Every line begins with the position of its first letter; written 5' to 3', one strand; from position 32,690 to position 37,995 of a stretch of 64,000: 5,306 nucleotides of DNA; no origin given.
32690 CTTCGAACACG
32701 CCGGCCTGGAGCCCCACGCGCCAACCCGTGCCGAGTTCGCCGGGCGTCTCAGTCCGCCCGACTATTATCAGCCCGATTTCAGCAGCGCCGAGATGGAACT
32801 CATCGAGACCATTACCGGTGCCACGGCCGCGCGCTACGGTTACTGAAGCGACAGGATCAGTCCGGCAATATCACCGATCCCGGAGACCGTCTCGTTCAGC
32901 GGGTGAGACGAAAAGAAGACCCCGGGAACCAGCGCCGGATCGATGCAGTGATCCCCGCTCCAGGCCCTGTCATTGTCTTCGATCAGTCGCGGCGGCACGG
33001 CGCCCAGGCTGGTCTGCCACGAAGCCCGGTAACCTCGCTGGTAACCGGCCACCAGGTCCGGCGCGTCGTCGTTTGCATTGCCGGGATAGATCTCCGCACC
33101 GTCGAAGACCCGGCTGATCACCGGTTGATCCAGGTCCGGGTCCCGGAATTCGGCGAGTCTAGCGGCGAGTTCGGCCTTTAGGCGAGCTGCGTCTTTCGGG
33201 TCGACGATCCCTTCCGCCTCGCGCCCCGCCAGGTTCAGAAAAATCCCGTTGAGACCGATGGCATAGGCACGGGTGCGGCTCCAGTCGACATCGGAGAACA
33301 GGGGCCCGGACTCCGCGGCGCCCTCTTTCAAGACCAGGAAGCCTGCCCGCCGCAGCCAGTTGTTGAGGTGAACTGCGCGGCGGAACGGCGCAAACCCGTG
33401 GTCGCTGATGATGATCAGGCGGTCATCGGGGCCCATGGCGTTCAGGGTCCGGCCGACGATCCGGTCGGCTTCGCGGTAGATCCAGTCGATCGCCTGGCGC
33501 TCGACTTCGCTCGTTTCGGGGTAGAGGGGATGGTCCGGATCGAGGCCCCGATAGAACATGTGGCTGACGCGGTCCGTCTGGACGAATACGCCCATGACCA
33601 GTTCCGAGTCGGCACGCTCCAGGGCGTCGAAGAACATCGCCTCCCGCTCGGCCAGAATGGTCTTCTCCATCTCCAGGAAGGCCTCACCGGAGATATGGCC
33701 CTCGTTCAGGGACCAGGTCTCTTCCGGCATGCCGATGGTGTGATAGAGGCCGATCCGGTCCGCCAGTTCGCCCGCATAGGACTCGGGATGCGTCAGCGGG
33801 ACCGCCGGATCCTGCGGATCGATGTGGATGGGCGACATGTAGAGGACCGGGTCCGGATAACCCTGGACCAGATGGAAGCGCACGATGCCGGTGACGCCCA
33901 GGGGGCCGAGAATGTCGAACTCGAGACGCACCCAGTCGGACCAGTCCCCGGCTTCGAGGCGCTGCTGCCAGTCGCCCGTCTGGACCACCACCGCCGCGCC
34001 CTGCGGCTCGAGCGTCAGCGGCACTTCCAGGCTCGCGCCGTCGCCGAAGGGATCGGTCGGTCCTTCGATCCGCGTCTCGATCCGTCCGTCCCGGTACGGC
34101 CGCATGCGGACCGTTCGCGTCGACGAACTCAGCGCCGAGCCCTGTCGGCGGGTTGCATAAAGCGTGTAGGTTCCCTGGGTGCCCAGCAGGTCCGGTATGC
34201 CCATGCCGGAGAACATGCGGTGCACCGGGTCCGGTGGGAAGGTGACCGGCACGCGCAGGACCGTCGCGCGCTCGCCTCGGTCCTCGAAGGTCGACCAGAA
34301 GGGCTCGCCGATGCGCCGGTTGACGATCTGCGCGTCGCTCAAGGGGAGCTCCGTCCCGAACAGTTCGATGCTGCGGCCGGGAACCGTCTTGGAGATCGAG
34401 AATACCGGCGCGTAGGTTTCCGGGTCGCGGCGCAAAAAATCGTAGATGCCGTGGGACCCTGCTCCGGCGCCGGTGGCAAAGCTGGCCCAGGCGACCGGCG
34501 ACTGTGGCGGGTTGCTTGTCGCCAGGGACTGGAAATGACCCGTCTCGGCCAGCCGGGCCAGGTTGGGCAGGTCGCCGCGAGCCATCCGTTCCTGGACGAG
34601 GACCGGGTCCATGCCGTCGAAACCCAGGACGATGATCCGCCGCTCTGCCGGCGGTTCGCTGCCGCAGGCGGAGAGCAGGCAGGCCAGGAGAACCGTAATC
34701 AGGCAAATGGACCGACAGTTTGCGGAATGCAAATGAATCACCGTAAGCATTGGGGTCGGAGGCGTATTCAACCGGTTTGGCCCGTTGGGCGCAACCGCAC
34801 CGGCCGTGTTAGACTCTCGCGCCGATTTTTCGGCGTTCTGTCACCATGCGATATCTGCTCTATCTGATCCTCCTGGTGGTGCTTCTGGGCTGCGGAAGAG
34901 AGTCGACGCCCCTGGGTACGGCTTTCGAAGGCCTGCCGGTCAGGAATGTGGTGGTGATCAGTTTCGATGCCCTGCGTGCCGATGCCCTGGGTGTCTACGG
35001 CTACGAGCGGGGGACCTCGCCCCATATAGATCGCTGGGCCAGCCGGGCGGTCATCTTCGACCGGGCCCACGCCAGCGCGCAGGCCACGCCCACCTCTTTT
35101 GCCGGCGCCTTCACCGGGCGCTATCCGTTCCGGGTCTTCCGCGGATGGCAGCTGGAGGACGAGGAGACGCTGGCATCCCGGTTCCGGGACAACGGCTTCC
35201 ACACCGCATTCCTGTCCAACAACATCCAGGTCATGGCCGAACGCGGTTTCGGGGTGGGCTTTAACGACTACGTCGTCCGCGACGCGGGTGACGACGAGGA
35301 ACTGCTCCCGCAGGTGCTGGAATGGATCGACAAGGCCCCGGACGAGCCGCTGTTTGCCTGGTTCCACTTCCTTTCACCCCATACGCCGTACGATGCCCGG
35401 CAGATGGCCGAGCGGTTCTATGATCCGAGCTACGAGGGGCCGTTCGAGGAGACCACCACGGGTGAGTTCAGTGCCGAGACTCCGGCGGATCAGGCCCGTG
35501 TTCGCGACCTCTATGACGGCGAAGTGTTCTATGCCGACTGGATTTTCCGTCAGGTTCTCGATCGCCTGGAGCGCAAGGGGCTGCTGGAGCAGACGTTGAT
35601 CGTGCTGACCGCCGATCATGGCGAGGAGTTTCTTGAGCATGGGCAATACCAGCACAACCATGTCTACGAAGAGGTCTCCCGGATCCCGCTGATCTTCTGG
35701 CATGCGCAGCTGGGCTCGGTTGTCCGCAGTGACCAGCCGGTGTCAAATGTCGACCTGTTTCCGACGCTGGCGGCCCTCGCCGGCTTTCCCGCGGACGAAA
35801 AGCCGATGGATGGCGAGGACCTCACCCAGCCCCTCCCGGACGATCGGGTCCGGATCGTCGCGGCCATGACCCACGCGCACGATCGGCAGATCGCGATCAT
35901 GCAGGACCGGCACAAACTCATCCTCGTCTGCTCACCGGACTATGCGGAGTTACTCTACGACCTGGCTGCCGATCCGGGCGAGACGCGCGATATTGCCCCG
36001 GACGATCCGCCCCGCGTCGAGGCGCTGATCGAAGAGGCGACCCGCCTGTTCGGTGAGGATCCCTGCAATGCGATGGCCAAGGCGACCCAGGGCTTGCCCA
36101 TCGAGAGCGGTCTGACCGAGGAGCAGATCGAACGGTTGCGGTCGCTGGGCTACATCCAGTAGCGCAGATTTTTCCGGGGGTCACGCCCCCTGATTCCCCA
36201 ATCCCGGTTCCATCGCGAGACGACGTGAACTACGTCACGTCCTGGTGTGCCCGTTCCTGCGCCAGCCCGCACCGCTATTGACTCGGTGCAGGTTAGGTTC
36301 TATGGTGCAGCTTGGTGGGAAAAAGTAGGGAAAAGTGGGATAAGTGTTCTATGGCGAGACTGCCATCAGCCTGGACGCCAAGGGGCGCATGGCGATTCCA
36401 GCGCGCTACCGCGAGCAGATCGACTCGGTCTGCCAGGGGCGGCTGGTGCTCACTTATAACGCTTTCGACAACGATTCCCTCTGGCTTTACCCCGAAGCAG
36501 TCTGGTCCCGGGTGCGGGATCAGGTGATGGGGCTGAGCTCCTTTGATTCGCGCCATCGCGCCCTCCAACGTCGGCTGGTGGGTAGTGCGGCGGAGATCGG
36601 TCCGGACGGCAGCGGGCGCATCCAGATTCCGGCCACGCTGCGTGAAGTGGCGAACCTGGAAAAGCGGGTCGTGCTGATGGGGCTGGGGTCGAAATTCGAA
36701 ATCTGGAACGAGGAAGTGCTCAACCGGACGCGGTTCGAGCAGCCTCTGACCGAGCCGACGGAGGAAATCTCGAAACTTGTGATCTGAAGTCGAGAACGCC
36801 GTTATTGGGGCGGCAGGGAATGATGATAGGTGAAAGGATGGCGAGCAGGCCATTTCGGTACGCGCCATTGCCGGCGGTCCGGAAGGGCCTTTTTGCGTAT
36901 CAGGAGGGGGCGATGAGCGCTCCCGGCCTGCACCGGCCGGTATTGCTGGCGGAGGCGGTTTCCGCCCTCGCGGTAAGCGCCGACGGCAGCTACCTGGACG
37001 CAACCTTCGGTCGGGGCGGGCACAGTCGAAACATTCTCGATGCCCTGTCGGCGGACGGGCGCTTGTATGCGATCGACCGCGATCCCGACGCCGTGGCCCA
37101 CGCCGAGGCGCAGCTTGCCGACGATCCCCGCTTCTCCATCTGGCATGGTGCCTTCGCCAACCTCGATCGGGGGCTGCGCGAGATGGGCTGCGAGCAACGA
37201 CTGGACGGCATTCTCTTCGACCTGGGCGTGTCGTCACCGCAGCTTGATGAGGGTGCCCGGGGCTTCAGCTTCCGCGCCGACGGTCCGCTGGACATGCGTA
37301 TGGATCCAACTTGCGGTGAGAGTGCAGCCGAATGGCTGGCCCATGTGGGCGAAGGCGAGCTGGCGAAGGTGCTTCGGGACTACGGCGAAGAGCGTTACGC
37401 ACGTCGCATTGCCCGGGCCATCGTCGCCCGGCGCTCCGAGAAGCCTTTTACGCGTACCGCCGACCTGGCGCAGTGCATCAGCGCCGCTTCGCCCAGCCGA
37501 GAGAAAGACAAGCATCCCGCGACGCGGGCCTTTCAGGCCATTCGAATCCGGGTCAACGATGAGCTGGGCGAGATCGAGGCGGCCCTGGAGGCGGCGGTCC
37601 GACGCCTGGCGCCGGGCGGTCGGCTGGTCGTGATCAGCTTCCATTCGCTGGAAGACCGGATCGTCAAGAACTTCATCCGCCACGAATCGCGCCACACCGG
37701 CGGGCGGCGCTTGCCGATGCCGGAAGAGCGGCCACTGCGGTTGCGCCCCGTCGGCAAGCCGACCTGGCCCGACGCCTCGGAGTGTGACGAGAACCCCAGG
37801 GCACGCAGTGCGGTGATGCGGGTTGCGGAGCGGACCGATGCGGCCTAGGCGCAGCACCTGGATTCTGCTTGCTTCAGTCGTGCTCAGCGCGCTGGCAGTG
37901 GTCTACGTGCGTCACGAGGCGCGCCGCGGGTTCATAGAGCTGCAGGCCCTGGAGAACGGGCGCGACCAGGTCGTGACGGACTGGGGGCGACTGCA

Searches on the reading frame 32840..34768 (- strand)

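Call 51: search_protein_families(library=pfam, proteins=[window:32840-34768:-], max_evalue=0.00001)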
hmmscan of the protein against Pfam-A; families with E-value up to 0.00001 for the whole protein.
window:32840-34768:- (642 aa): 1 family
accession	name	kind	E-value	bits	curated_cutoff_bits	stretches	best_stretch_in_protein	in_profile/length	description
PF01663.27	Phosphodiest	-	1.1e-32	114.4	23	2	46-182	2-118/342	Type I phosphodiesterase / nucleotide pyrophosphatase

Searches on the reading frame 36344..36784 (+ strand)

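Call 51: search_protein_families(library=pfam, proteins=[window:36344-36784:+], max_evalue=0.00001)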
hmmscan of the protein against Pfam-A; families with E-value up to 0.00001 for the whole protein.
window:36344-36784:+ (147 aa): 1 family
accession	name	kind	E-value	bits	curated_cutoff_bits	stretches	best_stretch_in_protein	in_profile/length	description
PF02381.23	MraZ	-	9.5e-25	86.8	23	2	80-124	3-47/72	MraZ protein, putative antitoxin-like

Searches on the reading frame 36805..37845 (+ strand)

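Call 51: search_protein_families(library=pfam, proteins=[window:36805-37845:+], max_evalue=0.00001)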
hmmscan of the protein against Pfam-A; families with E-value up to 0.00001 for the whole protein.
window:36805-37845:+ (347 aa): 1 family
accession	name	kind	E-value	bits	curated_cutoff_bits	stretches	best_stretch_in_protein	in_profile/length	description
PF01795.25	Methyltransf_5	-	4e-107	358.7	27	1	43-343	4-308/309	MraW methylase family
